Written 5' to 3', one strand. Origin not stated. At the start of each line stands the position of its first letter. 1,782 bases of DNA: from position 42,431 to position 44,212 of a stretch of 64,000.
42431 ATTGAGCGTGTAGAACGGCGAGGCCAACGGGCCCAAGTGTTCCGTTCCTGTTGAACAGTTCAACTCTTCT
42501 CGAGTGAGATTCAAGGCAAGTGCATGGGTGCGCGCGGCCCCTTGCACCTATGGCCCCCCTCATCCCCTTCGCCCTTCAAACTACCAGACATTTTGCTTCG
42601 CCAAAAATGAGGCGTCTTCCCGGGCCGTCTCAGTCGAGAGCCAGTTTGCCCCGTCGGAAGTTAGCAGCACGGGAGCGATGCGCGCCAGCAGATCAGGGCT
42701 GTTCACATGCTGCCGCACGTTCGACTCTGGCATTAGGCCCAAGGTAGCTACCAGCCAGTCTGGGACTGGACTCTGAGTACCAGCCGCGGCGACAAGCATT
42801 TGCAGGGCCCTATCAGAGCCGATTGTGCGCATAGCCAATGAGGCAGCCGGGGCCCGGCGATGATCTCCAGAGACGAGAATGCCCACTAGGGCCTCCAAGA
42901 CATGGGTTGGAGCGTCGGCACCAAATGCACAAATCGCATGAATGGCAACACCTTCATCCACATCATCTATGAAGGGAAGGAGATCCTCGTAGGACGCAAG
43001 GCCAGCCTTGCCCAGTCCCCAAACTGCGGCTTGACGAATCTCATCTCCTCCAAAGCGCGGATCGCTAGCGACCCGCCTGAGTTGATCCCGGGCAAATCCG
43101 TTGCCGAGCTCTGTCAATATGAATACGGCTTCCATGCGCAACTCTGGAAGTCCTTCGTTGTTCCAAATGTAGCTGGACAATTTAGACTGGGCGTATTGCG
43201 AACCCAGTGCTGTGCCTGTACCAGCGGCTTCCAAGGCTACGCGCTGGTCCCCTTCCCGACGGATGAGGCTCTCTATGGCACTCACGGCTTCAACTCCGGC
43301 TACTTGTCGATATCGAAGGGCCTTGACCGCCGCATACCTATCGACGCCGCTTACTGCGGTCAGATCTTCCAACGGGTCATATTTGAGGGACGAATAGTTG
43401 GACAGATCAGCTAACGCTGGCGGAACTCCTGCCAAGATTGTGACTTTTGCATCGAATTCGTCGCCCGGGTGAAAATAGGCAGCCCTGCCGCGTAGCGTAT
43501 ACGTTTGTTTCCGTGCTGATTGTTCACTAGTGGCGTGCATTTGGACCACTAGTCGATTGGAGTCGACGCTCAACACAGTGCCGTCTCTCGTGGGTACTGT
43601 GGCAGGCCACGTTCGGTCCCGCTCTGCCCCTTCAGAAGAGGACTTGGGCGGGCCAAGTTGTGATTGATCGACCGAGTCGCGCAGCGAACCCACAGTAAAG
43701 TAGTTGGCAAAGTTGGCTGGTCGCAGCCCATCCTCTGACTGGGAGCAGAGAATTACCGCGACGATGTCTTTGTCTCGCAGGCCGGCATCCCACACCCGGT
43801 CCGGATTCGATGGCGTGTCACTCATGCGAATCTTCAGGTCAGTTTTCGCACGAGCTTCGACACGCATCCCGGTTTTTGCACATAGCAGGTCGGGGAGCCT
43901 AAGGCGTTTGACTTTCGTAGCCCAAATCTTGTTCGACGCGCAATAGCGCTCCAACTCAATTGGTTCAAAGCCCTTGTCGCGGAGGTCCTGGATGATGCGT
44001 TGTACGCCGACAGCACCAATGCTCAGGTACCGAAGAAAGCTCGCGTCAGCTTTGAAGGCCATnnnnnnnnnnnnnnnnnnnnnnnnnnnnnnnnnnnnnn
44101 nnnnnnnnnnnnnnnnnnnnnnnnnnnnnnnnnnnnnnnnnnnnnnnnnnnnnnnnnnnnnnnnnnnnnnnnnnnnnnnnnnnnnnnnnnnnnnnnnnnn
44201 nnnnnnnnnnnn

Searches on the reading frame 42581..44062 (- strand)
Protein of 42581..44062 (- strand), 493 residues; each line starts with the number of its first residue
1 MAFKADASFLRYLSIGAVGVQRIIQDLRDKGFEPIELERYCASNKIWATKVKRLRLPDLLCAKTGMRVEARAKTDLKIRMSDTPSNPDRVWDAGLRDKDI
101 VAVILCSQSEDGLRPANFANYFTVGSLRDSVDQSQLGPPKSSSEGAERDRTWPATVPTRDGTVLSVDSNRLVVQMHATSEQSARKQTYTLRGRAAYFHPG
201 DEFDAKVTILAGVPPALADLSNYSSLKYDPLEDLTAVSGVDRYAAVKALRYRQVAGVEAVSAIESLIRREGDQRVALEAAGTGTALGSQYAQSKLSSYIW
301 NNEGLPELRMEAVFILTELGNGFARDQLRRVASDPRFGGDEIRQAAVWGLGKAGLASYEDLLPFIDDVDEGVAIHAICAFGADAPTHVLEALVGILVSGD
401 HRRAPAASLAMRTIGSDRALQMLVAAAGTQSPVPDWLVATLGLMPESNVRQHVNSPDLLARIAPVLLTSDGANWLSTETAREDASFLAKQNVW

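Call 3: search_protein_families(library=pfam, proteins=[window:42581-44062:-], max_evalue=0.1)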
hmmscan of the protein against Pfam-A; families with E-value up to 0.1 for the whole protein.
window:42581-44062:- (493 aa): 1 family
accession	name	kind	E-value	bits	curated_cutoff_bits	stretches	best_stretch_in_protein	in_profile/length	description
PF13646.12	HEAT_2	-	4.3e-11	43.4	27.7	2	360-430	3-74/88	HEAT repeats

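Call 4: search_protein_families(library=ncbifam, proteins=[window:42581-44062:-], max_evalue=0.1)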
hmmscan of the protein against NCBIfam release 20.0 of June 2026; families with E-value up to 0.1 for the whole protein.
window:42581-44062:- (493 aa): 0 families
